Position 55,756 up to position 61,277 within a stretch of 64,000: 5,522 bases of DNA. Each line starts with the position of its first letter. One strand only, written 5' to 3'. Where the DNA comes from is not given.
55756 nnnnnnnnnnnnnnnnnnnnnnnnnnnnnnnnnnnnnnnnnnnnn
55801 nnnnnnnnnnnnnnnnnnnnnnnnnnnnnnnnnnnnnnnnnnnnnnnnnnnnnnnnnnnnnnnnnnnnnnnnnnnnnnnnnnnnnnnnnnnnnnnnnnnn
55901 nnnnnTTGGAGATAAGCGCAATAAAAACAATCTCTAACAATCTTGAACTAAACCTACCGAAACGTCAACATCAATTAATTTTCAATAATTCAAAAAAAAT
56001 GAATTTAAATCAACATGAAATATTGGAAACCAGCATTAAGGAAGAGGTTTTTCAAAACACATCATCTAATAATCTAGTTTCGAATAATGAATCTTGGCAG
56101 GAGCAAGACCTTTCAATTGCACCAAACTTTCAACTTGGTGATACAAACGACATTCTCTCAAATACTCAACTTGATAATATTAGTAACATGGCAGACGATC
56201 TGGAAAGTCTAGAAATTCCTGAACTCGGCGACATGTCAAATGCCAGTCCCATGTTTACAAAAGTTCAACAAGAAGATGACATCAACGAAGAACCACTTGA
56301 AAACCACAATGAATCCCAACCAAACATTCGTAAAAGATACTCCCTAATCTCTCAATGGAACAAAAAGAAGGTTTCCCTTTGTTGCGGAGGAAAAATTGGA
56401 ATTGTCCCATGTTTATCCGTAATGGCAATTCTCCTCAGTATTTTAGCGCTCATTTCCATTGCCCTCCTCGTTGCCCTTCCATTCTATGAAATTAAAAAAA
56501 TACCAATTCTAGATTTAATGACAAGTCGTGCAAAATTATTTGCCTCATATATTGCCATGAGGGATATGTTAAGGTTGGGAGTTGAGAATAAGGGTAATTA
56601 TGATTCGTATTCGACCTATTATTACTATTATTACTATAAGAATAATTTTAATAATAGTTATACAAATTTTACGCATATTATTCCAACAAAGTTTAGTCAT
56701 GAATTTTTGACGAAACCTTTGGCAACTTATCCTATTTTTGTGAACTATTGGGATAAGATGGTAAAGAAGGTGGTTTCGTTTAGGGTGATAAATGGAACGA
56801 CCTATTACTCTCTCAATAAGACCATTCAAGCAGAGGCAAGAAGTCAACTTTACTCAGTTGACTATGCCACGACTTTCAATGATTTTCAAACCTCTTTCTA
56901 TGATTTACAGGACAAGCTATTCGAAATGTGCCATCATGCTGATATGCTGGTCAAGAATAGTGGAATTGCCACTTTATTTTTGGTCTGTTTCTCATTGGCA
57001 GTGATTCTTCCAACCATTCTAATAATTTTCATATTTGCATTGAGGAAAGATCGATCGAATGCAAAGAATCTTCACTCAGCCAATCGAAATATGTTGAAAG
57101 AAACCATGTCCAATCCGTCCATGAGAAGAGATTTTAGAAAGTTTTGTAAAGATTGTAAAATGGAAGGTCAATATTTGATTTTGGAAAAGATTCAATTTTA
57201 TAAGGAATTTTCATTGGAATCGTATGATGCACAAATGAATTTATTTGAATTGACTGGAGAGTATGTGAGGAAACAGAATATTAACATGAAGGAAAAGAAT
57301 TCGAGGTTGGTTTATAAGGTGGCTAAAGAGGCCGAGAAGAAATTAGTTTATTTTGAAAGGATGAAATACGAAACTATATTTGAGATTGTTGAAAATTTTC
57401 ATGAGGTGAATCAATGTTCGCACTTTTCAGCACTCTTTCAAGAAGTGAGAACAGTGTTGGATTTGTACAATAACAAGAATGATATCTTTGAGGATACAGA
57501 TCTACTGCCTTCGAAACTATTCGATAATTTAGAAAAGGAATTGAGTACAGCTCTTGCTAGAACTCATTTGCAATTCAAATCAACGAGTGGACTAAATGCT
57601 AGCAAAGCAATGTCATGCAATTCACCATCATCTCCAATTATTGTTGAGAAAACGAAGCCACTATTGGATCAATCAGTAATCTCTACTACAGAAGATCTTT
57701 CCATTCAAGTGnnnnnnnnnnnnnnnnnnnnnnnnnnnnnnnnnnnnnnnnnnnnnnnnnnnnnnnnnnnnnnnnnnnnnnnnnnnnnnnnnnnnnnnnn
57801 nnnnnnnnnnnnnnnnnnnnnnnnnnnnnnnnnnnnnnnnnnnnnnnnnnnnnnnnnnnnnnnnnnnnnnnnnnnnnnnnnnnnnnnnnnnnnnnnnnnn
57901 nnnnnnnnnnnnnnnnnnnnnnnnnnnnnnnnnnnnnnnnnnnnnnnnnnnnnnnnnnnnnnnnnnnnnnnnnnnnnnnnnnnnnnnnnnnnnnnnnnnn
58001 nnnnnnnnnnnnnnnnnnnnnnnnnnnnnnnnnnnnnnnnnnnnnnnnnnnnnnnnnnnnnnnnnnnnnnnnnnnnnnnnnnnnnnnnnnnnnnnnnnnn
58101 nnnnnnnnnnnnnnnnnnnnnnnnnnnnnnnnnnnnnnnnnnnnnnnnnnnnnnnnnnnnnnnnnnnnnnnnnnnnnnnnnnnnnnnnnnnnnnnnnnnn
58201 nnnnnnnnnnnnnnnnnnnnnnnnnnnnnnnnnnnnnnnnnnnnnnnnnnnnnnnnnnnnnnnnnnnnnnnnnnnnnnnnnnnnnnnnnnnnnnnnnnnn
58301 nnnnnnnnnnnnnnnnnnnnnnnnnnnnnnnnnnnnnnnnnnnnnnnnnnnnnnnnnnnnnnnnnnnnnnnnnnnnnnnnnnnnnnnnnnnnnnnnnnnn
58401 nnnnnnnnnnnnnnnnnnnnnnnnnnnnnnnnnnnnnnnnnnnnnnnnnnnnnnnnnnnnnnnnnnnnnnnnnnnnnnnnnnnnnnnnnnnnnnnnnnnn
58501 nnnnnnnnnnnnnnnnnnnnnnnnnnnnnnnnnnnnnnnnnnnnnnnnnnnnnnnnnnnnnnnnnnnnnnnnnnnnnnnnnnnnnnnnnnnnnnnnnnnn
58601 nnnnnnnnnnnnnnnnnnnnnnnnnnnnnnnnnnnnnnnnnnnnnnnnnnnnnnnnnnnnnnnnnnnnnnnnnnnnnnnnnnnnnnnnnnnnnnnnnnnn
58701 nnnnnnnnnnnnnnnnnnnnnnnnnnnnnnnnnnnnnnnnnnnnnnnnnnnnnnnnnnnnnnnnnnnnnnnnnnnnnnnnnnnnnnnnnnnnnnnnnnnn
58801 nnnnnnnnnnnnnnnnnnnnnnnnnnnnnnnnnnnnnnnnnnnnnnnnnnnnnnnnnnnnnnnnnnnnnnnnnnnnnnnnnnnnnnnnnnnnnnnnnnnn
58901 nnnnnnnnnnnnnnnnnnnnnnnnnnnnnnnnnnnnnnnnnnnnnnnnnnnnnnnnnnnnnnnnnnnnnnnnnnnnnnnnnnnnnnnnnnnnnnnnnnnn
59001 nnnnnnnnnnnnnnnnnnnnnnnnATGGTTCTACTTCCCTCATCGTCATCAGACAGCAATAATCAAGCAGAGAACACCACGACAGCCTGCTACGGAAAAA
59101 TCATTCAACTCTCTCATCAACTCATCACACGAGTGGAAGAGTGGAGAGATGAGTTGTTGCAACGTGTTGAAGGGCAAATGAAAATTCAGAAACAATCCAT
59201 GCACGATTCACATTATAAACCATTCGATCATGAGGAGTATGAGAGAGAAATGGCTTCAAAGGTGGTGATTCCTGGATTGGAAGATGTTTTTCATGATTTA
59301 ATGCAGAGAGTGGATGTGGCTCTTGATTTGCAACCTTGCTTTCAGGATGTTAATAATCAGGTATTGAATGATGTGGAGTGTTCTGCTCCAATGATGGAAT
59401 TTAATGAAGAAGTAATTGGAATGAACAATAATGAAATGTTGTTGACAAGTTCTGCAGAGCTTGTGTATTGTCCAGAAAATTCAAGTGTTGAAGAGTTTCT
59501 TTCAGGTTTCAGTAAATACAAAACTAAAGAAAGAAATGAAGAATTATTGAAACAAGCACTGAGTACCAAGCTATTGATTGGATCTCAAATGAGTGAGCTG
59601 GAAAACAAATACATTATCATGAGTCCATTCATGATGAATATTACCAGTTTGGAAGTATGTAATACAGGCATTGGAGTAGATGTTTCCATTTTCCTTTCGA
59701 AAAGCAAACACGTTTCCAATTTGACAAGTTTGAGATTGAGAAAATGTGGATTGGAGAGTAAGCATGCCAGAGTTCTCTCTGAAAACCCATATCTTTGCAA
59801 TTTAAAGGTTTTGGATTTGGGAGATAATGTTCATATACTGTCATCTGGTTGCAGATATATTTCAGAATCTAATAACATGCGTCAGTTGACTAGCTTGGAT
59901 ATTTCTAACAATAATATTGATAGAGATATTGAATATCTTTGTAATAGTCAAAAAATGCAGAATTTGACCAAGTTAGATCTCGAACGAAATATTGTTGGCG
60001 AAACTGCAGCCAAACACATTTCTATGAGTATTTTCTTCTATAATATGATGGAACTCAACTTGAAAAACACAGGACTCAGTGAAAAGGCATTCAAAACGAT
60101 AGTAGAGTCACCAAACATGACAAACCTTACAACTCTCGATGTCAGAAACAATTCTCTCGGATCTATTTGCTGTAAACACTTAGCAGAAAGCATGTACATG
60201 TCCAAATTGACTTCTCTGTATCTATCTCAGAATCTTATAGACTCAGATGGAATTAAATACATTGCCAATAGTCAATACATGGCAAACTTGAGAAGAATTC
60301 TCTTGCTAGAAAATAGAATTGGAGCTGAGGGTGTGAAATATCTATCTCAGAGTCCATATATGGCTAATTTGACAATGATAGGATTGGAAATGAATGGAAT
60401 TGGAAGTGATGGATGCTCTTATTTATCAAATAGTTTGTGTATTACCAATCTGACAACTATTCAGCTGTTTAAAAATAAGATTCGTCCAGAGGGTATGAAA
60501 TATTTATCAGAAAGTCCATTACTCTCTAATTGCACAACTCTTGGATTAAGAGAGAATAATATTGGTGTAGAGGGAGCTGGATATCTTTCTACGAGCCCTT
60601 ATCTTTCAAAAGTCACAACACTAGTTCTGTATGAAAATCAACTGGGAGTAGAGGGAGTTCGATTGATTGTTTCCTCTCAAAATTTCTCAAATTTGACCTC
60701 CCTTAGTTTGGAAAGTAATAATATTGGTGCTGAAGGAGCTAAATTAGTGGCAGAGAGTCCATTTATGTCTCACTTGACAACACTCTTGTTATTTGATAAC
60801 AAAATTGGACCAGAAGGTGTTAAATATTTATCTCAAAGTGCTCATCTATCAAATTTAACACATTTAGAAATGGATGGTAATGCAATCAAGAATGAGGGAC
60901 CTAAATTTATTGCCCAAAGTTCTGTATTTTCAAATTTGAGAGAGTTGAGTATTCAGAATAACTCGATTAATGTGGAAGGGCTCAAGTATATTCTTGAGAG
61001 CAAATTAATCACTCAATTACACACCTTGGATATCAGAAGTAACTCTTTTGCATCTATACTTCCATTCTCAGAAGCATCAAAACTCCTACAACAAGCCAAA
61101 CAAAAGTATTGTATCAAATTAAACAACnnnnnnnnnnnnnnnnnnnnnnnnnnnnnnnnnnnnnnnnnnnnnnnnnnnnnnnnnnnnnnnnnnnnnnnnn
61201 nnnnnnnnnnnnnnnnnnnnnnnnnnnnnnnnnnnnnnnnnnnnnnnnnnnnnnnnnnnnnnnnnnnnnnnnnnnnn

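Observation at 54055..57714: Divergently transcribed paralog pair of two-TM proteins with RGS-like C-terminal domains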

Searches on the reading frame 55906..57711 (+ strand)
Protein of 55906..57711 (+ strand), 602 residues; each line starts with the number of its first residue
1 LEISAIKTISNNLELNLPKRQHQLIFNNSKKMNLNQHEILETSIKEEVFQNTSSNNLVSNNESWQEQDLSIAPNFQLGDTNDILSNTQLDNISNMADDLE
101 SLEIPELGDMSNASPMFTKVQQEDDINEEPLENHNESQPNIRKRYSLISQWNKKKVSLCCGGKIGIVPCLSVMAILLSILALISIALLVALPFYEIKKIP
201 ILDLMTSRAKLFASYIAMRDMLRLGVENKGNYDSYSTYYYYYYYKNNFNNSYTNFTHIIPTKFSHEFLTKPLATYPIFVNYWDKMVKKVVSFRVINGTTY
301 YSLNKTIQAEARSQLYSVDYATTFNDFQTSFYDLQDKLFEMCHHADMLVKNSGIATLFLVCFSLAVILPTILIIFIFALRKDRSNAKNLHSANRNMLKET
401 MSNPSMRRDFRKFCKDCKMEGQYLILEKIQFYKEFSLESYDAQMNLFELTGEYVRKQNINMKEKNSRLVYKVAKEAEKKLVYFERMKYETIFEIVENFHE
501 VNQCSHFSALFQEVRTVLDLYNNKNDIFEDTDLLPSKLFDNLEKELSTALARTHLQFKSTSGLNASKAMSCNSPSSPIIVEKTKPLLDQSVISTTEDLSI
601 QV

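Call 5: search_protein_families(library=pfam, proteins=[window:55906-57711:+], max_evalue=10)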
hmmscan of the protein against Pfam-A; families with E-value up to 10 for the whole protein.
window:55906-57711:+ (602 aa): 1 family
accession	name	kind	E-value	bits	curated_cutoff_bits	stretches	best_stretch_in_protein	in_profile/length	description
PF17898.6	GerD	-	0.21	12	29.5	1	385-434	38-87/114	Spore germination GerD central core domain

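Call 12: find_homologous_proteins(query=window:55999-57711:+, max_evalue=0.001)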
Query window:55999-57711:+ (571 aa): 1 proteins with E <= 0.001 among 7723 candidates.
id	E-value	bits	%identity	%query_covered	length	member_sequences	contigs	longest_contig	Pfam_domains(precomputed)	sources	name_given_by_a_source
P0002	0.0e+0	1269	100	100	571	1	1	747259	-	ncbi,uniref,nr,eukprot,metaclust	ncbi:predicted protein [Naegleria gruberi]|uniref:Predicted protein n=1 Tax=Naegleria gruberi TaxID=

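Call 45: find_encoding_contigs(protein=P0002, flank=10000, max_places=3)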
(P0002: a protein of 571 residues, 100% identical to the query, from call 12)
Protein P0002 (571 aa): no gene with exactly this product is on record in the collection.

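Call 76: find_related_loci(query=A6, collection=metagenome_contigs, flank=6000)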
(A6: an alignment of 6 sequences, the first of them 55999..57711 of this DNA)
Query A6 (571 aa) in metagenome_contigs; peptide patterns used: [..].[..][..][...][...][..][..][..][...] (x = any residue, [..] = any of these).
148 stretches matched a pattern, but none encodes a relative of the query by tblastn (E <= 1e-3).

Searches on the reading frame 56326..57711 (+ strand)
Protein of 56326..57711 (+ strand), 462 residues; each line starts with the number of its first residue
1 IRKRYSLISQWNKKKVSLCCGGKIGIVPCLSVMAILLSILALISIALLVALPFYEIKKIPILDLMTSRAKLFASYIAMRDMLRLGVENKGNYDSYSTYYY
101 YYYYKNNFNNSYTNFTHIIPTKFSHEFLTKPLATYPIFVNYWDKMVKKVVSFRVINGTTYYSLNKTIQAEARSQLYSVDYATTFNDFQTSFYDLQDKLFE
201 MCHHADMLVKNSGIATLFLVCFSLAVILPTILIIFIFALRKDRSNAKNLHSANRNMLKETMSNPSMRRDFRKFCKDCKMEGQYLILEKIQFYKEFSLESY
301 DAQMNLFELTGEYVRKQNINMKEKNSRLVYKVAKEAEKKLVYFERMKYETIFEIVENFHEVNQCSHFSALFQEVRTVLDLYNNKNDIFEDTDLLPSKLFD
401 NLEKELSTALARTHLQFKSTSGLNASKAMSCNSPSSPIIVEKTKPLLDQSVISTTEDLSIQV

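Call 50: predict_structure(alignment_id=A5)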
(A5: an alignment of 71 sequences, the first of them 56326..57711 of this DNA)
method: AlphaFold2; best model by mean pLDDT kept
length: 462 residues; sequences in the alignment: 71
mean_pLDDT: 88.4   pTM: 0.65
mean pLDDT of the five models: 88.4, 87.2, 87.0, 86.9, 86.7
residues with pLDDT >= 90: 344; 70-90: 66; 50-70: 20; < 50: 32
segments of 3 or more residues with pLDDT < 50: 1-4, 435-462
pLDDT, mean of each block of 10 residues (from residue 1): 55 72 82 91 93 92 96 98 93 91 97 96 96 95 95 91 91 98 98 97 94 93 92 90 91 95 96 97 96 97 95 87 83 95 97 94 82 95 93 95 95 95 76 49 43 38 32
secondary structure, 60 per line:
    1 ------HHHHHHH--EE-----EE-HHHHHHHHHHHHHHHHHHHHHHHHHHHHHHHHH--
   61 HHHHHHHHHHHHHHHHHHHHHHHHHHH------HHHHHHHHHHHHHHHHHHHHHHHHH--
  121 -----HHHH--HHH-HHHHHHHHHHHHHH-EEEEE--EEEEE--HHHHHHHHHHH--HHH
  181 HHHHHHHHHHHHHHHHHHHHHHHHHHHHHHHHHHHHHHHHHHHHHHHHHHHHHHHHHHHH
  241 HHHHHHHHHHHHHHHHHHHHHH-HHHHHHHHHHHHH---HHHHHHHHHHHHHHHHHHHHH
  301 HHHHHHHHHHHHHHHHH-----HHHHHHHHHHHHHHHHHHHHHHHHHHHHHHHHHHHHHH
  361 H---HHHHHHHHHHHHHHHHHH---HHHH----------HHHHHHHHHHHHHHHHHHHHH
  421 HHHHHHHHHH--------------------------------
elements in order: H7-13 H26-58 H61-87 H94-118 H126-129 H136-149 E151-155 E158-162 H165-175 H178-262 H264-276 H280-317 H323-361 H365-382 H386-389 H400-430

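Call 53: fold_search(model_id=the predicted structure, library=pdb)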
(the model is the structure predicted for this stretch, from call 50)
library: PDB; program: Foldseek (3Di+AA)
matches with E <= 10: 106; with E <= 0.001: 0
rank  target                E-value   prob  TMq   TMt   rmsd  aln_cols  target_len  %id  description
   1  7sqc_W1               3.2e-01  0.13  0.10  0.06  31.3       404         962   14  Ciliary C1 central pair apparatus isolated from Chlamydomonas reinhardtii (released 2022-04-13)
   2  7sqc_W0               3.4e-01  0.38  0.20  0.10  32.5       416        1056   12  Ciliary C1 central pair apparatus isolated from Chlamydomonas reinhardtii (released 2022-04-13)
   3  3pwx_A                9.5e-01  0.72  0.22  0.40  17.1       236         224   11  Structure of putative flagellar hook-associated protein from Vibrio parahaemolyticus (released 2011-01-19)
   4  5ic0                  1.1e+00  0.11  0.14  0.14  32.3       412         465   11  Structural analysis of a talin triple domain module (released 2016-05-18)
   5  9w32_A                1.4e+00  0.66  0.22  0.26   7.0       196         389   12  antagonist 1-bound inactive SSTR5 structure (released 2026-01-21)
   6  9a65_A                1.4e+00  0.23  0.24  0.20  77.6       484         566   12  Integrative model of YVAQ-MCPB by crosslinking MS and deep learning (released 2024-09-18)
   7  5v54_B                1.5e+00  0.66  0.23  0.27  11.7       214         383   14  Crystal structure of 5-HT1B receptor in complex with methiothepin (released 2018-02-07)
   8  6egc                  1.6e+00  0.82  0.16  0.48  12.6       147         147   15  Single-chain version of 2L4HC2_23 (PDB 5J0K) (released 2019-05-29)
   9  2d4u_A                1.7e+00  0.87  0.25  0.57   5.1       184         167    9  Crystal Structure of the ligand binding domain of the bacterial serine chemoreceptor Tsr (released 2006-11-14)
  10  6iuh_B                1.8e+00  0.51  0.14  0.44  10.0       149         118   10  Crystal structure of GIT1 PBD domain in complex with Liprin-alpha2 (released 2019-02-20)
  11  3pwx_B                1.8e+00  0.30  0.19  0.36  18.7       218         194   11  Structure of putative flagellar hook-associated protein from Vibrio parahaemolyticus (released 2011-01-19)
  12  5vxm_A                1.8e+00  0.21  0.13  0.22  17.1       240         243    8  2.05 A resolution structure of IpaD from Shigella flexneri in complex with single-domain antibody 20ipaD (released 2017-08-30)
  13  4dvd                  2.3e+00  0.72  0.16  0.38  15.2       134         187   11  Crystal structure of the disulphide linked knotted homodimer of Psu (released 2012-11-21)
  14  3rx6                  2.5e+00  0.69  0.16  0.38  15.1       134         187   11  Crystal structure of Polarity Suppression protein from Enterobacteria phage P4 (released 2012-07-25)
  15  6s1a_A                2.5e+00  0.23  0.13  0.34  10.1       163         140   10  Ligand binding domain of the P. putida receptor PcaY_PP (released 2020-10-21)
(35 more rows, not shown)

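Call 90: search_solved_structures(query=A5, max_evalue=10, show_alignments=0)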
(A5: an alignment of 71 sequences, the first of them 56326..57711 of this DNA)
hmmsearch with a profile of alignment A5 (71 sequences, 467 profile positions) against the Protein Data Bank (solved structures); distinct sequences matched with E-value up to 10: 19.
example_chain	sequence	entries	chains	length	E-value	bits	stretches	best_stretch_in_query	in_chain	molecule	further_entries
4rgw_A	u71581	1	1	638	0.0027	19.7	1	305-371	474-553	Transcription initiation factor TFIID subunit 1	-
6mzl_A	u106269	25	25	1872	0.0077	18.2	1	305-371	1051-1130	Transcription initiation factor TFIID subunit 1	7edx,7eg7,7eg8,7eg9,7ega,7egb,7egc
6mzd_A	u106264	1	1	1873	0.0077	18.2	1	305-371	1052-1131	Transcription initiation factor TFIID subunit 1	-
30ff_DA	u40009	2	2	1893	0.0078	18.2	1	305-371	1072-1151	Transcription initiation factor TFIID subunit 1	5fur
4djh_A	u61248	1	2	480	0.013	17.5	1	192-273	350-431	Kappa-type opioid receptor, Lysozyme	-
2i59_A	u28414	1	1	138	0.023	16.6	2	285-324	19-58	Regulator of G-protein signaling 10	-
2dlr_A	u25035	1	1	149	0.033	16.1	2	285-324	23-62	Regulator of G-protein signaling 10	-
2ihb_B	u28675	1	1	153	0.036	16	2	283-324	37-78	Regulator of G-protein signalling 10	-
2a72_A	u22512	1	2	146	0.11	14.4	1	373-450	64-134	Regulator of G-protein signalling 7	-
7fii_R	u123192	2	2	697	0.31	12.9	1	53-114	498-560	Lutropin-choriogonadotropic hormone receptor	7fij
7fig_R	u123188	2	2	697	0.33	12.8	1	53-114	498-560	Lutropin-choriogonadotropic hormone receptor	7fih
2d9j_A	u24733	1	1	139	0.34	12.8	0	373-405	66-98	Regulator of G-protein signalling 7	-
4gou_A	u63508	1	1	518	0.4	12.6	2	281-319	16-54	EhRGS-RhoGEF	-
6dmp_B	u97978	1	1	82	1.6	10.5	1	317-383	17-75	Designed orthogonal protein DHD13_XAAA_B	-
8xio_A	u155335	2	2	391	1.7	10.4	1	234-258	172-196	Somatostatin receptor type 1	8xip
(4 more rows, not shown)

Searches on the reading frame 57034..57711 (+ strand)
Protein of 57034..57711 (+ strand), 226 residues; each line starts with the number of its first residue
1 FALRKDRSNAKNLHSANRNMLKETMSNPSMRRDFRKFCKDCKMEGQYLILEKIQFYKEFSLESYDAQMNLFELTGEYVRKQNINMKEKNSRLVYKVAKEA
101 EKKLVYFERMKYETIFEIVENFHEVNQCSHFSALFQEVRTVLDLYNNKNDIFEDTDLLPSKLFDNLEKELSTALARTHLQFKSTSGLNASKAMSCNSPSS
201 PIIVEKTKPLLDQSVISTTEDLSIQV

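Call 19: search_solved_structures(query=window:57034-57711:+, max_evalue=10, show_alignments=2)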
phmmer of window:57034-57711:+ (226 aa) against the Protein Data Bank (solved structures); distinct sequences matched with E-value up to 10: 5.
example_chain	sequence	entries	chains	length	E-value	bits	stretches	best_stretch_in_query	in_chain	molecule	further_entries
7ah0_A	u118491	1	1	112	0.00093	22.3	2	4-49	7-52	4D2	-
8ccr_A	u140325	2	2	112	0.0018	21.4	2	4-48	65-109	4D2 (mutant T19D)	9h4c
8idv_B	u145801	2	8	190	0.024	17.7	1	68-145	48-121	Cell filamentation protein Fic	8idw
6iv6_A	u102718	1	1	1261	0.1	15.6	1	51-111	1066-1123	nuclease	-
9i38_A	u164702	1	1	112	0.61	13.1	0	7-42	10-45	m4D2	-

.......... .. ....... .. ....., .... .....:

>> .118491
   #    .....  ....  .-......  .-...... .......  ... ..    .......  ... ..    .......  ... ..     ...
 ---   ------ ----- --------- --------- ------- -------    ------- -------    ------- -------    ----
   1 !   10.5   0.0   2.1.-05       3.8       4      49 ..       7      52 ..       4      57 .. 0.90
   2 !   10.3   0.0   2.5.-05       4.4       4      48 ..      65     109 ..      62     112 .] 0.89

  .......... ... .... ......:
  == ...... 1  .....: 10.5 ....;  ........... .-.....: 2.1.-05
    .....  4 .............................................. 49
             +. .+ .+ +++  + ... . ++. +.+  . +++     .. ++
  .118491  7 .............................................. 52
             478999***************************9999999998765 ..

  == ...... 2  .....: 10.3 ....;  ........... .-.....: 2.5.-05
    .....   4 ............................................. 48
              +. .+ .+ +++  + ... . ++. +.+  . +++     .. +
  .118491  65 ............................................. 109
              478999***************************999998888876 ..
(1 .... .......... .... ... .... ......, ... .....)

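Call 91: search_protein_families(library=pfam, proteins=[window:57052-57618:+], max_evalue=10)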
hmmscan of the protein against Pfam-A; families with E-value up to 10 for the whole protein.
window:57052-57618:+ (189 aa): 3 families
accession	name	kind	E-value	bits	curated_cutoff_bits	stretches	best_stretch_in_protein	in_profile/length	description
PF17898.6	GerD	-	0.022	15.2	29.5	1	3-52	38-87/114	Spore germination GerD central core domain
PF17921.7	Integrase_H2C2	-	0.065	13.8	25.5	1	13-36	28-51/59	Integrase zinc binding domain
PF21552.3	TFC3_eWH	-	0.083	13.5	27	1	74-113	48-87/91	Transcription factor tau 138 kDa subunit, extended winged helix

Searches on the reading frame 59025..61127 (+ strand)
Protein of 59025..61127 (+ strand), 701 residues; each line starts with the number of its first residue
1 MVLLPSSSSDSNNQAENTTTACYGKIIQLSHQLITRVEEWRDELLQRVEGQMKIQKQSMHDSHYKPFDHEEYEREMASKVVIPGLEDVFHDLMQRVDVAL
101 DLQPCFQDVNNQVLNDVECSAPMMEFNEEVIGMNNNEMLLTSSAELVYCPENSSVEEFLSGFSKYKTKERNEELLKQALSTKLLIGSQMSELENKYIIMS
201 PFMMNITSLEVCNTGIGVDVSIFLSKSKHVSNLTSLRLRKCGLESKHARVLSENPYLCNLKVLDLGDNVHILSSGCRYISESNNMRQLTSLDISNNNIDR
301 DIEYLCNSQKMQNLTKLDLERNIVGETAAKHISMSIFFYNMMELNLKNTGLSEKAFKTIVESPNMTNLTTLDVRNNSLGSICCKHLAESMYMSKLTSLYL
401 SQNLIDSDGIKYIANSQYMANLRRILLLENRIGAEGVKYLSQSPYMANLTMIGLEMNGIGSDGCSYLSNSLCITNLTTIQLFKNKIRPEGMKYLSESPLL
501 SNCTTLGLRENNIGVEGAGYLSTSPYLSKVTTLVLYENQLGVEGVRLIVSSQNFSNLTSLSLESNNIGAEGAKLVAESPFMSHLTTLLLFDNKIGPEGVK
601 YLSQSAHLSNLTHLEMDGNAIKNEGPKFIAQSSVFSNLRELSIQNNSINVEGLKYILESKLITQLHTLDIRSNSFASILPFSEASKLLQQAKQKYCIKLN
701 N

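Call 94: search_protein_families(library=pfam, proteins=[window:59025-61127:+], max_evalue=0.001)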
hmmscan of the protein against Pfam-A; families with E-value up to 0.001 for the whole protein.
window:59025-61127:+ (701 aa): 5 families
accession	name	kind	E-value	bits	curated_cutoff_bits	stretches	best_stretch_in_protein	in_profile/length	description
PF13516.12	LRR_6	-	3.2e-33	111.5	23.4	0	556-575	4-23/24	Leucine Rich repeat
PF12799.13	LRR_4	-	3.3e-15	56.2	27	1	287-322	2-33/44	Leucine Rich repeats (2 copies)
PF00560.39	LRR_1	-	1e-08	34.1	20.6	0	287-307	1-22/23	Leucine Rich Repeat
PF24758.1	LRR_At5g56370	-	2.4e-05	24.5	27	0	600-659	28-84/227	FBD-associated F-box protein At5g56370, LRR repeats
PF13855.12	LRR_8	-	0.00052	20.2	27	0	366-407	1-39/61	Leucine rich repeat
